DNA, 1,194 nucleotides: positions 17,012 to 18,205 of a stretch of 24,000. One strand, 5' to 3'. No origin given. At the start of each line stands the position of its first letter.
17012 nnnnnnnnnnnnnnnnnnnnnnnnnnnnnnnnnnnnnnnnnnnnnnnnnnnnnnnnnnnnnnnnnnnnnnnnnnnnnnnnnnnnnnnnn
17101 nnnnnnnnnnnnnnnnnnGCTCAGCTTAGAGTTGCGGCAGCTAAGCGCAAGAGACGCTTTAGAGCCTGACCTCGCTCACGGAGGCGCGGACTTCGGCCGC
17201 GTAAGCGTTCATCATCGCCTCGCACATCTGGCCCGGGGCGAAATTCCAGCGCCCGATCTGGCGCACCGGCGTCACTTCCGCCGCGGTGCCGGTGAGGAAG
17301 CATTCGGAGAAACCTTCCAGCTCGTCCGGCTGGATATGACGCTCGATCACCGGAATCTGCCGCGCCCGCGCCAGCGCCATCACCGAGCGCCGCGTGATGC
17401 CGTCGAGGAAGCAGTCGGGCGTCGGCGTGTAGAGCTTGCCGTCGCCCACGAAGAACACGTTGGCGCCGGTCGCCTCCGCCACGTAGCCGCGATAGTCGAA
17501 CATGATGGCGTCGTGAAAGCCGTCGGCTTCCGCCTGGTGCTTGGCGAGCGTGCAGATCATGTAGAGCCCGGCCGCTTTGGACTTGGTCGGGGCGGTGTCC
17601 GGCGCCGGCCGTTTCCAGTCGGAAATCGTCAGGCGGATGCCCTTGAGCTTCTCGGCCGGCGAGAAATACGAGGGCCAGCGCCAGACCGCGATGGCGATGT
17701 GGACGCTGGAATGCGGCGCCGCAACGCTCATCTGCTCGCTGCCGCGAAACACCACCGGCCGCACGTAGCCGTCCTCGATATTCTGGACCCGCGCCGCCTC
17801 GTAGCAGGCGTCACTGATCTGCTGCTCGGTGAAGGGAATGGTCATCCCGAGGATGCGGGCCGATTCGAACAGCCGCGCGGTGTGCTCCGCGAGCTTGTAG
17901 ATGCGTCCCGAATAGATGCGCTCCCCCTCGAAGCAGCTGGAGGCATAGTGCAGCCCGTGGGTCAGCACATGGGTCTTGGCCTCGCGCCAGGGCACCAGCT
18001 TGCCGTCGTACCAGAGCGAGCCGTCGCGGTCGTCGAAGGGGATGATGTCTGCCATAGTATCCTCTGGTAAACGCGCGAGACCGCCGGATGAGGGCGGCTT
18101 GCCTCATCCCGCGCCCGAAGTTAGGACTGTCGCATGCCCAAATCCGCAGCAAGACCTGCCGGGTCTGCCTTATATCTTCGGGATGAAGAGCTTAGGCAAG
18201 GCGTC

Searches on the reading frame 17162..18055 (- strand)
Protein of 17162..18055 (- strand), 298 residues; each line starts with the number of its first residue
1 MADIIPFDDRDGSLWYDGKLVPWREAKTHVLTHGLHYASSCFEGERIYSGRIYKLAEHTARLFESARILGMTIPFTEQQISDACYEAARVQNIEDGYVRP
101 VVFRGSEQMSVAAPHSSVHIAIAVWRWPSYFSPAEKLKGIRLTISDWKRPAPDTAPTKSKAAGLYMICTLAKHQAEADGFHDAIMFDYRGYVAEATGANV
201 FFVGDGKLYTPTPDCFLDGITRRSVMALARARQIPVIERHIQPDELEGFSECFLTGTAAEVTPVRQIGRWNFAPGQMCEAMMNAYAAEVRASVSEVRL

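Call 55: find_homologous_proteins(query=window:17162-18055:-, max_evalue=1e-80)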
Query window:17162-18055:- (298 aa): 7935 proteins with E <= 1e-80 among 8000 candidates; the best 120 are listed.
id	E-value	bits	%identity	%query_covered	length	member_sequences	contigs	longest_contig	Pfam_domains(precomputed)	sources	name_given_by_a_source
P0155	6.5e-184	628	91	100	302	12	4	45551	PF01063.25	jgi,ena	jgi:branched-chain amino acid aminotransferase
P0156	1.8e-181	620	90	100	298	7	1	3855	PF01063.25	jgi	-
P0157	1.6e-161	555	83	96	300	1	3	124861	PF01063.25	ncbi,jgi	ncbi:MAG TPA: branched-chain amino acid aminotransferase [Rhizomicrobium sp.]|jgi:branched-chain ami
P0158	3.7e-161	553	79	99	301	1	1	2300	PF01063.25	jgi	jgi:branched-chain amino acid aminotransferase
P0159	8.7e-161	552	80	99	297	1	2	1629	PF01063.25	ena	-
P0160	1.2e-160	552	79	99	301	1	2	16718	PF01063.25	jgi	jgi:branched-chain amino acid aminotransferase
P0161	2.2e-160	551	80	99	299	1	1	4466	PF01063.25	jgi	jgi:branched-chain amino acid aminotransferase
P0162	2.3e-160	551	79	100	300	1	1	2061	PF01063.25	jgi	jgi:branched-chain amino acid aminotransferase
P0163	2.6e-160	551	79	98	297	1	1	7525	PF01063.25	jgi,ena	-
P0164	9.3e-160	549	78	100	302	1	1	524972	PF01063.25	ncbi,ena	-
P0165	1.1e-159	549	77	100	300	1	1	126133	PF01063.25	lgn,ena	-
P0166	1.5e-159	548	79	99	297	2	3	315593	PF01063.25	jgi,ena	jgi:branched-chain amino acid aminotransferase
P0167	2.1e-159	548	79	99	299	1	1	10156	PF01063.25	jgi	jgi:branched-chain amino acid aminotransferase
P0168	2.2e-159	548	80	99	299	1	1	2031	PF01063.25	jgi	jgi:branched-chain amino acid aminotransferase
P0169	3.6e-159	547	80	99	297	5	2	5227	PF01063.25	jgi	jgi:branched-chain amino acid aminotransferase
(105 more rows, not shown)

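Call 56: find_encoding_contigs(protein=P0155, flank=7000, max_places=2)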
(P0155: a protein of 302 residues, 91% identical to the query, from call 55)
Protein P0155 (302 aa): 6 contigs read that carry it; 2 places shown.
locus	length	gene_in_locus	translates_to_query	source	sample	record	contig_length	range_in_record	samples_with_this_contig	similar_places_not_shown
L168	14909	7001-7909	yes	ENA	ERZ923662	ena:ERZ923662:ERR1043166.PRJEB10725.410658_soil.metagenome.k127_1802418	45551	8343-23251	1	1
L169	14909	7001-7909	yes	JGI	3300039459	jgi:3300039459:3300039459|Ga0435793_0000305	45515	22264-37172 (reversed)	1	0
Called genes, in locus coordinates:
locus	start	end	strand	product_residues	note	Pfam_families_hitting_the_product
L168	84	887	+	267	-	PF03807:F420_oxidored (weak), PF14748:P5CR_dimer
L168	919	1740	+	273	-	PF20240:DUF6597, PF12833:HTH_18, PF00165:HTH_AraC (weak)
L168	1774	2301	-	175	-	-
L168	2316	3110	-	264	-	-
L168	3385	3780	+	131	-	PF18029:Glyoxalase_6, PF00903:Glyoxalase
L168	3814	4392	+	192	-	-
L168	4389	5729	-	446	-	PF00672:HAMP (weak), PF00512:HisKA, PF02518:HATPase_c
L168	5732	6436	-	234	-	PF00072:Response_reg, PF00486:Trans_reg_C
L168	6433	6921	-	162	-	PF01047:MarR, PF12802:MarR_2, PF13463:HTH_27 (weak)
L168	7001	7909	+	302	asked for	PF01063:Aminotran_4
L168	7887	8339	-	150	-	PF02391:MoaE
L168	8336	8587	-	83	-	PF02597:ThiS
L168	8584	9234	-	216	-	PF01066:CDP-OH_P_transf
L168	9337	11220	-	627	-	PF01541:GIY-YIG (weak), PF27096:UvrC_M, PF02151:UVR, PF22920:UvrC_RNaseH, PF08459:UvrC_RNaseH_dom, PF12826:HHH_2 (weak), PF14520:HHH_5 (weak)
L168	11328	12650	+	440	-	PF05139:Erythro_esteras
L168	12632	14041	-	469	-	PF07690:MFS_1, PF00854:PTR2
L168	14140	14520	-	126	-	PF02152:FolB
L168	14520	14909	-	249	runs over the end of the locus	PF00106:adh_short, PF08659:KR, PF23441:SDR (faint), PF13561:adh_short_C2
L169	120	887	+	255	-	PF14748:P5CR_dimer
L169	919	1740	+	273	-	PF20240:DUF6597, PF12833:HTH_18, PF00165:HTH_AraC (weak)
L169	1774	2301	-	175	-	-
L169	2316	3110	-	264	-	-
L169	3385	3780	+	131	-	PF18029:Glyoxalase_6, PF00903:Glyoxalase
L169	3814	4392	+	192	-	-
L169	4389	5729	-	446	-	PF00672:HAMP (weak), PF00512:HisKA, PF02518:HATPase_c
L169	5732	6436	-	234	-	PF00072:Response_reg, PF00486:Trans_reg_C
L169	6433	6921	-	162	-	PF01047:MarR, PF12802:MarR_2, PF13463:HTH_27 (weak)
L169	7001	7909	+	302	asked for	PF01063:Aminotran_4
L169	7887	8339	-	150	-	PF02391:MoaE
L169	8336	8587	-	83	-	PF02597:ThiS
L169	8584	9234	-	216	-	PF01066:CDP-OH_P_transf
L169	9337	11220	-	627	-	PF01541:GIY-YIG (weak), PF27096:UvrC_M, PF02151:UVR, PF22920:UvrC_RNaseH, PF08459:UvrC_RNaseH_dom, PF12826:HHH_2 (weak), PF14520:HHH_5 (weak)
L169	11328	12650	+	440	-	PF05139:Erythro_esteras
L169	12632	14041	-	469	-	PF07690:MFS_1, PF00854:PTR2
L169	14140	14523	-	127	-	PF02152:FolB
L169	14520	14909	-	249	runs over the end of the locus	PF00106:adh_short, PF08659:KR, PF23441:SDR (faint), PF13561:adh_short_C2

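Call 57: find_encoding_contigs(protein=P0157, flank=7000, max_places=2)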
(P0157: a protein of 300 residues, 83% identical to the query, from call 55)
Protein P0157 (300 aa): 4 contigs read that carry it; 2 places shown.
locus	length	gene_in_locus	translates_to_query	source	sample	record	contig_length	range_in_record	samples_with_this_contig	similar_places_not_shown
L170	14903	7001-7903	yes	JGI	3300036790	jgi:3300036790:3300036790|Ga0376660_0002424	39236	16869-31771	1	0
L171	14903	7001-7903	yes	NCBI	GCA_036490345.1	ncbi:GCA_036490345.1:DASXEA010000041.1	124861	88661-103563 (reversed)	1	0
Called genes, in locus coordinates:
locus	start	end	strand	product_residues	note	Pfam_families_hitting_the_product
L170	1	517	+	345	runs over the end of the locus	-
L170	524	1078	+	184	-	-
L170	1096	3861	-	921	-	PF00486:Trans_reg_C, PF25058:ARM_TT21 (faint), PF14559:TPR_19 (weak)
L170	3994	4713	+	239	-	-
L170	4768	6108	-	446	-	PF00672:HAMP (weak), PF00512:HisKA, PF02518:HATPase_c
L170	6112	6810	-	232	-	PF00072:Response_reg, PF00486:Trans_reg_C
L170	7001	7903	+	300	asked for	PF01063:Aminotran_4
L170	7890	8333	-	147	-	PF02391:MoaE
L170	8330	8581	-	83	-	PF02597:ThiS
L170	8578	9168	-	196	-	PF01066:CDP-OH_P_transf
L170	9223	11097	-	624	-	PF01541:GIY-YIG (weak), PF27096:UvrC_M, PF02151:UVR, PF22920:UvrC_RNaseH, PF08459:UvrC_RNaseH_dom, PF12826:HHH_2 (faint), PF14520:HHH_5 (weak)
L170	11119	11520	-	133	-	PF02152:FolB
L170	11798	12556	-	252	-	PF00106:adh_short, PF08659:KR, PF23441:SDR (faint), PF13561:adh_short_C2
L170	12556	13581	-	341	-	PF00579:tRNA-synt_1b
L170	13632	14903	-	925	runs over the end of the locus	PF08335:GlnD_UR_UTase, PF27444:GlnD_3rd, PF01966:HD, PF01842:ACT (weak), PF13291:ACT_4 (faint), PF26956:ACT_ACR_D1 (weak), PF01842:ACT (weak)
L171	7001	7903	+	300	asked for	PF01063:Aminotran_4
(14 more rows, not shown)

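Call 58: find_encoding_contigs(protein=P0164, flank=7000, max_places=1)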
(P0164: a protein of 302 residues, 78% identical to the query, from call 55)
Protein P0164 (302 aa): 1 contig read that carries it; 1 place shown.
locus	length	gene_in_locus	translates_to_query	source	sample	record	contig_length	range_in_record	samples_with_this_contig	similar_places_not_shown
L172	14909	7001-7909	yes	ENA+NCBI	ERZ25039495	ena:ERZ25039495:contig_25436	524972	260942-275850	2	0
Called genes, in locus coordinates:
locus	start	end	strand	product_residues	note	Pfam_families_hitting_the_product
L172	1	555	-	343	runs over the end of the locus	PF02636:Methyltransf_28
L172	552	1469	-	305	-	PF01790:LGT, PF28423:Epiregulin_C (faint)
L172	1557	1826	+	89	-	PF04380:BMFP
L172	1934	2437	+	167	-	PF10722:YbjN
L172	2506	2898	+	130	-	-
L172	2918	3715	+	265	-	PF03807:F420_oxidored (weak), PF14748:P5CR_dimer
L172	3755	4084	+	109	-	PF05973:Gp49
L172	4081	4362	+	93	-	PF13560:HTH_31, PF01381:HTH_3, PF12844:HTH_19 (weak)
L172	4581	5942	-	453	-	PF00672:HAMP, PF00512:HisKA, PF02518:HATPase_c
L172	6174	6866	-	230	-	PF00072:Response_reg, PF00486:Trans_reg_C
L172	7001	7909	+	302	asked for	PF01063:Aminotran_4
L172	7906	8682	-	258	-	PF00892:EamA (weak)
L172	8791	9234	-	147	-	PF02391:MoaE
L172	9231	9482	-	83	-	PF02597:ThiS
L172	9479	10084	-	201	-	PF01066:CDP-OH_P_transf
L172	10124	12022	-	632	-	PF01541:GIY-YIG (weak), PF27096:UvrC_M, PF02151:UVR, PF22920:UvrC_RNaseH, PF08459:UvrC_RNaseH_dom, PF12826:HHH_2 (weak), PF14520:HHH_5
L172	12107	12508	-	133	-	PF02152:FolB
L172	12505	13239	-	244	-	PF00106:adh_short, PF08659:KR, PF13561:adh_short_C2, PF23441:SDR (weak)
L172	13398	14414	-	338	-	PF00579:tRNA-synt_1b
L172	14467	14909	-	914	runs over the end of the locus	PF03710:GlnE (faint), PF08335:GlnD_UR_UTase, PF27444:GlnD_3rd, PF01966:HD, PF01842:ACT (faint), PF13740:ACT_6 (faint), PF24931:ACT_ACR9_3rd (weak), PF26956:ACT_ACR_D1 (weak)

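Call 59: find_encoding_contigs(protein=P0166, flank=7000, max_places=1)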
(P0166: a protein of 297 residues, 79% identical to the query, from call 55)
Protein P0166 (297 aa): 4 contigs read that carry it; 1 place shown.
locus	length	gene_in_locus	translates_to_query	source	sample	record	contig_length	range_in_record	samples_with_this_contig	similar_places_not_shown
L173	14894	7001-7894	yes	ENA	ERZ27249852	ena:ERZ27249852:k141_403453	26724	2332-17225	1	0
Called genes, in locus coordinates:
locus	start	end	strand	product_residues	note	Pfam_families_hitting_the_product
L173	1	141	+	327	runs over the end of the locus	PF08240:ADH_N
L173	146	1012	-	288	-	PF00582:Usp (faint)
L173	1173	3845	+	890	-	PF02629:CoA_binding, PF13380:CoA_binding_2, PF13607:Succ_CoA_lig, PF19045:Ligase_CoA_2, PF13549:ATP-grasp_5, PF13302:Acetyltransf_3, PF00583:Acetyltransf_1, PF13508:Acetyltransf_7 (weak), +1 more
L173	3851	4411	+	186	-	-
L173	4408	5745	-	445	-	PF00672:HAMP (weak), PF00512:HisKA, PF02518:HATPase_c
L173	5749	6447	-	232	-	PF00072:Response_reg, PF00486:Trans_reg_C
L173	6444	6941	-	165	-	PF01047:MarR, PF12802:MarR_2, PF13463:HTH_27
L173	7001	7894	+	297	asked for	PF01063:Aminotran_4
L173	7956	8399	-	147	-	PF02391:MoaE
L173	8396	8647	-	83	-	PF02597:ThiS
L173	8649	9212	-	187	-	PF01066:CDP-OH_P_transf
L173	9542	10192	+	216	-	-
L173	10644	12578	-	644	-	PF01541:GIY-YIG, PF27096:UvrC_M, PF02151:UVR, PF22920:UvrC_RNaseH, PF08459:UvrC_RNaseH_dom, PF12826:HHH_2 (weak), PF14520:HHH_5 (weak)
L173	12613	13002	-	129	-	PF02152:FolB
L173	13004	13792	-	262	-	PF00106:adh_short, PF08659:KR, PF13561:adh_short_C2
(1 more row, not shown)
